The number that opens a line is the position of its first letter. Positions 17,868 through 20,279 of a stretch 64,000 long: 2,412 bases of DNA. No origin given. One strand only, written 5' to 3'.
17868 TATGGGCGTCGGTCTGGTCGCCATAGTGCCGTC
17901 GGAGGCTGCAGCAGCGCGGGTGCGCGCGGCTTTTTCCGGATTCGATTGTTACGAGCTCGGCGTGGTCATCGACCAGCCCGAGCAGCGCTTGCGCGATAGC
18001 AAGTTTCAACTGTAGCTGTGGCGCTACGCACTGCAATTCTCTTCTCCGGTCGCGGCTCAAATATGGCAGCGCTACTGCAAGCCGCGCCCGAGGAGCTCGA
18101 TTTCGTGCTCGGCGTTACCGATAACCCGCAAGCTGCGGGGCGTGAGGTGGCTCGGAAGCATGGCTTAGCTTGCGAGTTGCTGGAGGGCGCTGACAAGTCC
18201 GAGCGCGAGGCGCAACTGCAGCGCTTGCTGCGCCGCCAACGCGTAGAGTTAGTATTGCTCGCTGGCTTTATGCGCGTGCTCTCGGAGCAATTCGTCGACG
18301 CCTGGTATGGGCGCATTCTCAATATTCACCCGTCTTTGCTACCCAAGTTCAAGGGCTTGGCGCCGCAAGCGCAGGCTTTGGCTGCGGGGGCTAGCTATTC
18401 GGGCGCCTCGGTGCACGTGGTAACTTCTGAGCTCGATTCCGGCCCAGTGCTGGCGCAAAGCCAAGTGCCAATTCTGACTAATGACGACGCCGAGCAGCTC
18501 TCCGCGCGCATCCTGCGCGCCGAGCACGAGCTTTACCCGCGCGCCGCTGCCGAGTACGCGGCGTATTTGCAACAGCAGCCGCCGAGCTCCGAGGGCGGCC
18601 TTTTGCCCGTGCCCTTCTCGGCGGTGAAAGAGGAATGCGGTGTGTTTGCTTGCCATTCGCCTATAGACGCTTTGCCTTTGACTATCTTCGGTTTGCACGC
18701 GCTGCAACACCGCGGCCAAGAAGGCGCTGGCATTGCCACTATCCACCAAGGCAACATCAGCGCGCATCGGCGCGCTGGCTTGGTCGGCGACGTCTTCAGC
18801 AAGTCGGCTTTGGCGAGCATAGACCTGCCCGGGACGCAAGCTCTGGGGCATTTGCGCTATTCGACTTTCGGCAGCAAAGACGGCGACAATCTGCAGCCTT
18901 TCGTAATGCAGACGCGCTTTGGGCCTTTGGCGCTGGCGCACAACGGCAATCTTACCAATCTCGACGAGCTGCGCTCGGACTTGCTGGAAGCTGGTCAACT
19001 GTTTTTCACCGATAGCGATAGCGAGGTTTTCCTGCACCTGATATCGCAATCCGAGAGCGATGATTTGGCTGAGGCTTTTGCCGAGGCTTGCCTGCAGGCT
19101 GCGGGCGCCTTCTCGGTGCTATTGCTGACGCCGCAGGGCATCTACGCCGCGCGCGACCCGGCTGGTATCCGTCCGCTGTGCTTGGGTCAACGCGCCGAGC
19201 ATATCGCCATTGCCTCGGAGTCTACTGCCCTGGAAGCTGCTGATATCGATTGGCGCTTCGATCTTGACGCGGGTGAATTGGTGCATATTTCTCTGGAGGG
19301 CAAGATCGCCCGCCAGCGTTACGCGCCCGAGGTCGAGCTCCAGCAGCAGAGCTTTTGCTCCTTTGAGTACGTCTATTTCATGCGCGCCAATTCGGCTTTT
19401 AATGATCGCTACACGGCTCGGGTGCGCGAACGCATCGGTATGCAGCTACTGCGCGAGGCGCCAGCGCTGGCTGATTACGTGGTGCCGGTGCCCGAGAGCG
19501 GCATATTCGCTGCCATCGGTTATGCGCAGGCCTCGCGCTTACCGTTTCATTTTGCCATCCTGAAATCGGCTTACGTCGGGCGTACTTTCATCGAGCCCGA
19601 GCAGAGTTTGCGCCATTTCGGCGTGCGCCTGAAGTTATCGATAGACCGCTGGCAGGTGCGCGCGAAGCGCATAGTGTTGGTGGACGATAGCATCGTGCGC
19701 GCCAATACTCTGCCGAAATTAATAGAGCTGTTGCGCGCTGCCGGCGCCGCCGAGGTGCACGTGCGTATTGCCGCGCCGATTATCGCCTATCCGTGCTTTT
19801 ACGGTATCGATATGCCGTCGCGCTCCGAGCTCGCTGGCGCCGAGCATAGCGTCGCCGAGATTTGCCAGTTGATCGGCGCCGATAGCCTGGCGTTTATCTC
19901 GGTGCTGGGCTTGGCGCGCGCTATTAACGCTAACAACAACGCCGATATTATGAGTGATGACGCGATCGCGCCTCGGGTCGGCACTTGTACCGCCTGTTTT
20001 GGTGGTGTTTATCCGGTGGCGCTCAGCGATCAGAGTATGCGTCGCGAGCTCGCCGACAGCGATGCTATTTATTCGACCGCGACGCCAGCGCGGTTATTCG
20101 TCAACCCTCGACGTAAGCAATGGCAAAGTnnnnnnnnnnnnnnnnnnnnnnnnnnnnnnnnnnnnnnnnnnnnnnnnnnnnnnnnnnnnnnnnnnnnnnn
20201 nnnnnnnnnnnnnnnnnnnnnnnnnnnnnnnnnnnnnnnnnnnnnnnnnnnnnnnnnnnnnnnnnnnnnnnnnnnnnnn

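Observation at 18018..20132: In-frame PurN-PurF fusion places the PurF Ntn catalytic cysteine about 207 residues inside a polypeptide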

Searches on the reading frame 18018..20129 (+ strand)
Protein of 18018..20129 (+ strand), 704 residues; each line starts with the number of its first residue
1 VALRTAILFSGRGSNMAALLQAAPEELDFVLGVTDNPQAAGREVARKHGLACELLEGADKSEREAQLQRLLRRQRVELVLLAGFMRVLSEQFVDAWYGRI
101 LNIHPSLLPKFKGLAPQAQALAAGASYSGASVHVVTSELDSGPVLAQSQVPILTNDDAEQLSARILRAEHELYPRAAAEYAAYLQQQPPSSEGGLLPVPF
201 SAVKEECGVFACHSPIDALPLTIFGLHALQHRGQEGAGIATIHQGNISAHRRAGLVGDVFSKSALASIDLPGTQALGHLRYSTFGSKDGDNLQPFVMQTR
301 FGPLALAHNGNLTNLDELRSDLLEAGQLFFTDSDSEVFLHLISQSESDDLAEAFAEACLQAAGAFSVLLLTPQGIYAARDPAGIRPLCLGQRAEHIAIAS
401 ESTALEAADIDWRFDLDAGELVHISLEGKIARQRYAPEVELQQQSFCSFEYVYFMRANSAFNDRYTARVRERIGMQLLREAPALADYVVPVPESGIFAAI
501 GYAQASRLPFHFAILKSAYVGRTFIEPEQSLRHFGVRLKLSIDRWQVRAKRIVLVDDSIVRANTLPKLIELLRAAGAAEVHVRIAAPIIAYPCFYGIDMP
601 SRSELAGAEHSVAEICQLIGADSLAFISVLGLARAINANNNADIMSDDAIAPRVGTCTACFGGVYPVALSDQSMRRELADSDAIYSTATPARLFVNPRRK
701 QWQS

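Call 3: search_protein_families(library=pfam, proteins=[window:18018-20129:+])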
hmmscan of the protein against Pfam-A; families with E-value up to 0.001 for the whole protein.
window:18018-20129:+ (704 aa): 4 families
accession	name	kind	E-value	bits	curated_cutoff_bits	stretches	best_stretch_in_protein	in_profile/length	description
PF00551.24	Formyl_trans_N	-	3.4e-46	157.7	26.1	1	4-176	2-180/181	Formyl transferase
PF13537.11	GATase_7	-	1e-18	67.9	25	1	289-406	10-122/123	Glutamine amidotransferase domain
PF13522.11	GATase_6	-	3.6e-18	66.3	27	1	273-401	11-130/130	Glutamine amidotransferase domain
PF00156.33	Pribosyltran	-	5.6e-05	22.9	26.3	1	482-582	27-120/158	Phosphoribosyl transferase domain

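Call 4: search_protein_families(library=ncbifam, proteins=[window:18018-20129:+])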
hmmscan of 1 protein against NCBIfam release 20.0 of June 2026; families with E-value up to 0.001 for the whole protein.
window:18018-20129:+ (704 aa): 17 families
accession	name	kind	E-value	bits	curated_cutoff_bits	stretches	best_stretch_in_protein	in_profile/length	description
TIGR01134.1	purF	equivalog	5.6e-123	411.5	350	1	207-665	1-431/432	amidophosphoribosyltransferase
TIGR00639.1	PurN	equivalog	5.6e-52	176.1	150.1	1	4-181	2-185/192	phosphoribosylglycinamide formyltransferase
NF001484.0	PRK00331.1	subfamily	4.3e-29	101.4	381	1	207-430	2-223/601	isomerizing glutamine--fructose-6-phosphate transaminase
TIGR01135.1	glmS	equivalog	5.5e-28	97.8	418.05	1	207-428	1-219/607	glutamine--fructose-6-phosphate transaminase (isomerizing)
NF004684.0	PRK06027.1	subfamily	1.9e-26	93.4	223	1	44-167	132-257/286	formyltetrahydrofolate deformylase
TIGR00655.1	PurU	equivalog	9.6e-23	81.2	285.95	1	43-171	126-256/280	formyltetrahydrofolate deformylase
TIGR00460.1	fmt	equivalog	1.3e-20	73.8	201.5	1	62-166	66-170/315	methionyl-tRNA formyltransferase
TIGR01536.1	asn_synth_AEB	equivalog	1e-19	71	267.1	1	273-423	45-183/517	asparagine synthase (glutamine-hydrolyzing)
NF005414.0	PRK06988.1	equivalog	1.3e-13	50.7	316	1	40-176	46-178/311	formyltransferase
NF006949.0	PRK09431.1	equivalog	1.3e-12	47.1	499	1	274-407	44-167/554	asparagine synthase B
NF005998.1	PRK08125.1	equivalog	6.2e-11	41.4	777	1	84-173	84-173/649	bifunctional UDP-4-amino-4-deoxy-L-arabinose formyltransferase/UDP-glucuronic acid oxidase ArnA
TIGR03104.1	trio_amidotrans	equivalog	6.9e-11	41.1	570.1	1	273-417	42-178/589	N-acetylglutaminylglutamine amidotransferase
NF005755.0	PRK07579.1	equivalog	7.1e-09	35.8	238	1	99-193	87-181/245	dTDP-4-amino-4,6-dideoxyglucose formyltransferase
TIGR03108.1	eps_aminotran_1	hypoth_equivalog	1.3e-06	27.4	816.9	1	275-407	45-168/628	XrtA/PEP-CTERM system amidotransferase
NF002095.0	PRK00934.1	equivalog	0.00038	19.7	296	1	537-591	193-247/287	ribose-phosphate diphosphokinase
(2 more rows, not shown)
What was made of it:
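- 18018..18575 (+): PurN (GAR transformylase) domain, residues 1-186. It includes the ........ motif and the ELDSGPV aspartate. TIGR00639 scores 176 bits against a cutoff of 150 (call 4).
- On Amidophosphoribosyltransferase PurF, Bacillus-type (propeptide + [4Fe-4S]): TIGR01134 scores 411.5 bits against a cutoff of 350, covering residues 207-665 of the protein and positions 1-431 of 432 in the profile (call 4).
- On GAR transformylase PurN: TIGR00639 scores 176.1 bits against a cutoff of 150.1, covering residues 4-181 (call 4).
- Checked: Domains (calls 3-4): Pfam Formyl_trans_N covers residues 4-176.
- PurN and PurF both score above the curated cutoffs (call 4).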

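Call 5: search_solved_structures(query=window:18018-20129:+, show_alignments=3)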
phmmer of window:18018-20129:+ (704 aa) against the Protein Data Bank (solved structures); distinct sequences matched with E-value up to 0.001: 78 (the best 60 are shown).
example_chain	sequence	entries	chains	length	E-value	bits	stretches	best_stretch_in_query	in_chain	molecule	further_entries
1ao0_A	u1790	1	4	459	9.2e-110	371.3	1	207-670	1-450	GLUTAMINE PHOSPHORIBOSYLPYROPHOSPHATE AMIDOTRANSFERASE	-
1gph_1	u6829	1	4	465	1.1e-109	371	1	207-671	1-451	GLUTAMINE PHOSPHORIBOSYL-PYROPHOSPHATE AMIDOTRANSFERASE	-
6lbp_A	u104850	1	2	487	3.2e-107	362.9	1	204-676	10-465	Amidophosphoribosyltransferase 2, chloroplastic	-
9q0n_A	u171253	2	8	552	5.2e-86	292.8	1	207-669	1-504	Amidophosphoribosyltransferase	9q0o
9q0m_A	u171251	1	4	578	7e-86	292.4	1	207-669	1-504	Amidophosphoribosyltransferase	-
6czf_A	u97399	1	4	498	1.1e-78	268.6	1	225-645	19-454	Amidophosphoribosyltransferase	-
8w7d_A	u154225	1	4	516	1.1e-78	268.6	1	224-645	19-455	Amidophosphoribosyltransferase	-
1ecb_A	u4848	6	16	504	1.2e-78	268.5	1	225-645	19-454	GLUTAMINE PHOSPHORIBOSYLPYROPHOSPHATE AMIDOTRANSFERASE | Amidophosphoribosyltransferase, PurF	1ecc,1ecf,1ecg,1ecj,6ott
3kcq_A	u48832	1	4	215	1.6e-39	139.2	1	3-177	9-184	Phosphoribosylglycinamide formyltransferase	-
4ds3_A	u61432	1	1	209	1.7e-39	139.1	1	4-194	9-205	Phosphoribosylglycinamide formyltransferase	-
2ywr_A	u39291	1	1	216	4e-39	137.9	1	3-179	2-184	Phosphoribosylglycinamide formyltransferase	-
1c2t_A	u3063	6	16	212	5.1e-34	121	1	6-181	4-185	GLYCINAMIDE RIBONUCLEOTIDE TRANSFORMYLASE | PHOSPHORIBOSYL-GLYCINAMIDE FORMYLTRANSFERASE | PHOSPHORIBOSYLGLYCINAMIDE FORMYLTRANSFERASE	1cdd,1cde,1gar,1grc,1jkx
1c3e_A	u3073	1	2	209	5.2e-34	121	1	6-181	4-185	GLYCINAMIDE RIBONUCLEOTIDE TRANSFORMYLASE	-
2gar_A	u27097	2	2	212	7.1e-34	120.6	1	6-181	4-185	GLYCINAMIDE RIBONUCLEOTIDE TRANSFORMYLASE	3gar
4zyt_A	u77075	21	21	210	8.2e-32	113.7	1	4-178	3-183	Trifunctional purine biosynthetic protein adenosine-3 | Phosphoribosylglycinamide formyltransferase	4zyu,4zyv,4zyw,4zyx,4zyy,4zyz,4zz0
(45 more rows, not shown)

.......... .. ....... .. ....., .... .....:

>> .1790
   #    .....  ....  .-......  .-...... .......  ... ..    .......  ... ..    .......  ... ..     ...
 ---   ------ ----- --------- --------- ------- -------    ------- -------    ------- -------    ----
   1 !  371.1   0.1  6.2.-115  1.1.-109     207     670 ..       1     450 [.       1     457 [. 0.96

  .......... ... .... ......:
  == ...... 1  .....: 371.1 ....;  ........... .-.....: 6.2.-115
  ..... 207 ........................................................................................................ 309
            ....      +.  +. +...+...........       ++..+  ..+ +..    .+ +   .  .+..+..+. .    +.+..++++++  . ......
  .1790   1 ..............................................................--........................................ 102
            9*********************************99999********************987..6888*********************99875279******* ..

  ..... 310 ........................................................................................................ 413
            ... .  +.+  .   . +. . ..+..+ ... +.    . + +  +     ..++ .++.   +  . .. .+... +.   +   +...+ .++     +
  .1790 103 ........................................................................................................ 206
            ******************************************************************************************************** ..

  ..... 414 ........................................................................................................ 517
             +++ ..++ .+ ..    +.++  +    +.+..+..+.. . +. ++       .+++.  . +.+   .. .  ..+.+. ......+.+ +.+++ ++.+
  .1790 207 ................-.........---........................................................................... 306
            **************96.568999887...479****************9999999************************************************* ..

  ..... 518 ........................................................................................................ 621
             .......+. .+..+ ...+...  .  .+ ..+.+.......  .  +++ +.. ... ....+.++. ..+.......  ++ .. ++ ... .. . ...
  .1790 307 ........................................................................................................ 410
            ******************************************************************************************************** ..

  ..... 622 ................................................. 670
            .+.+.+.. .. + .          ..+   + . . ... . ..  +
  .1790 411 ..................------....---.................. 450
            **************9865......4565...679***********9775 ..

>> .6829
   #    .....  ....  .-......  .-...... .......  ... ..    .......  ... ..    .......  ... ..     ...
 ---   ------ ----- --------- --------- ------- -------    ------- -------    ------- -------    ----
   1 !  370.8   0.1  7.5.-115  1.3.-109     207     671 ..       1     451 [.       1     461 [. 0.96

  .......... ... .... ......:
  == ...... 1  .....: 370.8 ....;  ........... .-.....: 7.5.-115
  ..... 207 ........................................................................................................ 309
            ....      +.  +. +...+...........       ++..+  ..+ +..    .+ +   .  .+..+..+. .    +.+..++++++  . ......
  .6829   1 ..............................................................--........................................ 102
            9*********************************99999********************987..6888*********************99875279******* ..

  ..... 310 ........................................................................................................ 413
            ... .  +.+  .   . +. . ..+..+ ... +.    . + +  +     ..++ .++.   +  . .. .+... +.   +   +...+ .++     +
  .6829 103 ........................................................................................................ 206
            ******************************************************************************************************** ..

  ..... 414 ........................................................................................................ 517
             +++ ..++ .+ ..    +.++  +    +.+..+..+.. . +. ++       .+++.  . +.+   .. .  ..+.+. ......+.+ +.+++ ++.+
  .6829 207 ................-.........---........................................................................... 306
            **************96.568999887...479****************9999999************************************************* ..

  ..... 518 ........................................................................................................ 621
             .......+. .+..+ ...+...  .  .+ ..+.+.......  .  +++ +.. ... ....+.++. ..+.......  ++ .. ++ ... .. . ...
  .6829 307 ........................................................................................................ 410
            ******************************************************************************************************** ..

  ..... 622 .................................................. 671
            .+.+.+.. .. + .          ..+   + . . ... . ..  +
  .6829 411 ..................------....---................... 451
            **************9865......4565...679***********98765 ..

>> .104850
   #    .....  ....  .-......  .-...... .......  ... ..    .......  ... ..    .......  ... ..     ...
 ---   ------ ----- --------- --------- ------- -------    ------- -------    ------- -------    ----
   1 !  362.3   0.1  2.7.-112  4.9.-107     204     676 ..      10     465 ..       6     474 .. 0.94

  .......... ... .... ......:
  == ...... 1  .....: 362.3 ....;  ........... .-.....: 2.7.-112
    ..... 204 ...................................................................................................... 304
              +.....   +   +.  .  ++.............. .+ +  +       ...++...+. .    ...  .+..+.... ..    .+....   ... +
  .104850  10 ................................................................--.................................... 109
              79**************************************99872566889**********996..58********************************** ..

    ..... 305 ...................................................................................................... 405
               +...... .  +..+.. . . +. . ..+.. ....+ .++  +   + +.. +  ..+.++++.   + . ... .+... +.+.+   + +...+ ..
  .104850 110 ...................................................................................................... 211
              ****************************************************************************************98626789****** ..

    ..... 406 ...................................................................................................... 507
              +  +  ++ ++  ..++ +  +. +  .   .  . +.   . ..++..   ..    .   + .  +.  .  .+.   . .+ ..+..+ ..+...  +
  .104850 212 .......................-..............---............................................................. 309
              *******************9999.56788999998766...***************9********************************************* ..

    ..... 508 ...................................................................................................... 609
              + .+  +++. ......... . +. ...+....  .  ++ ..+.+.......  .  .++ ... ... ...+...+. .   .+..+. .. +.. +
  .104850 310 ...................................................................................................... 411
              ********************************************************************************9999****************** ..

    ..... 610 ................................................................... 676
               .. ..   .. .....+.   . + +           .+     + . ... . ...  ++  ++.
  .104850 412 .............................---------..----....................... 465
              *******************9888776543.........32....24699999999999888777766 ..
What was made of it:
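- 18018..18575 (+): PDB PurN hits reach E = 1e-39 (call 5).
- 18636..18638 (+): Codon of catalytic Cys207. The inferred scissile bond is Glu206|Cys207. It aligns to Cys1 of mature 1AO0/1GPH (call 5).
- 19338..20027 (+): PurF phosphoribosyltransferase domain, residues 441-670. It carries the [4Fe-4S] ligands C447 (19356-19358), C593 (19794-19796), C657 (19986-19988) and C660 (19995-19997), and the PRPP motif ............. Aligned to B. subtilis C236, C382, C437 and C440 (call 5).
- On Amidophosphoribosyltransferase PurF, Bacillus-type (propeptide + [4Fe-4S]): Cys207 aligns to Cys1 of 1AO0/1GPH (call 5). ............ at residues 552-563 aligns to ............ of 1AO0 (call 5).
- Checked: Structure match (call 5): Cys207 aligns to residue 1 of the mature B. 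subtilis PurF chains 1AO0/1GPH (E = 1e-109).
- Cys207 aligns to Cys1 of mature B. subtilis PurF (call 5).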

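Call 6: find_homologous_proteins(query=window:18018-20129:+, max_evalue=1e-30)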
Query window:18018-20129:+ (704 aa): 7265 proteins with E <= 1e-30 among 8000 candidates; the best 120 are listed.
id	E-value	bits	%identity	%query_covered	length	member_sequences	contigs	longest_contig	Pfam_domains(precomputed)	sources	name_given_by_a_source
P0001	0.0e+0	1491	98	98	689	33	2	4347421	PF00551.25,PF13522.12,PF13537.12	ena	-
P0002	0.0e+0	1155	76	97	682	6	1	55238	PF13230.12,PF00551.25,PF13522.12,PF13537.12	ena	-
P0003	0.0e+0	1129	74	98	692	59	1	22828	PF13230.12,PF00551.25,PF00156.34,PF13522.12,PF13537.12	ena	-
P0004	0.0e+0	1032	66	99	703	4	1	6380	PF00551.25,PF00156.34,PF13522.12,PF13537.12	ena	-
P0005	0.0e+0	1027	66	99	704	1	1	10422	PF13230.12,PF00551.25,PF13522.12,PF13537.12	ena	-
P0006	0.0e+0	1019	67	99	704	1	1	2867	PF13230.12,PF00551.25,PF00156.34,PF13522.12,PF13537.12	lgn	-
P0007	0.0e+0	1016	64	99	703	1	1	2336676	PF00551.25,PF00156.34,PF13522.12,PF13537.12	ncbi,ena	-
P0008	1.3e-287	974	64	99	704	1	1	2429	PF13230.12,PF00551.25,PF00156.34,PF13522.12,PF13537.12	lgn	-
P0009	2.1e-181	623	49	97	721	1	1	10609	PF13230.12,PF00551.25,PF00156.34,PF13522.12,PF13537.12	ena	-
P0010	3.6e-151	523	52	69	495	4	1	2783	PF13230.12,PF00156.34,PF13522.12,PF13537.12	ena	-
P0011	8.6e-149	515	52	69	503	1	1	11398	PF00156.34,PF13522.12,PF13537.12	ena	-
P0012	1.2e-147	511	51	68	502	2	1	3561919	PF00156.34,PF13522.12,PF13537.12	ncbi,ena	-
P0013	2.5e-147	510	52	69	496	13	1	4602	PF00156.34,PF13522.12,PF13537.12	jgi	-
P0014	2.7e-147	510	52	69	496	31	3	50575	PF00156.34,PF13522.12,PF13537.12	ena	-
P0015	5.2e-146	506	52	68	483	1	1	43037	PF13230.12,PF13522.12,PF13537.12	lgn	-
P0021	6.6e-127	443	43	66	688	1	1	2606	PF13230.12,PF00551.25,PF00156.34,PF13522.12,PF13537.12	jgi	jgi:amidophosphoribosyltransferase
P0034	1.2e-122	429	46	66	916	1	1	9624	PF13230.12,PF02844.22,PF02843.23,PF00156.34,PF13522.12,PF01071.25,PF13537.12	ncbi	-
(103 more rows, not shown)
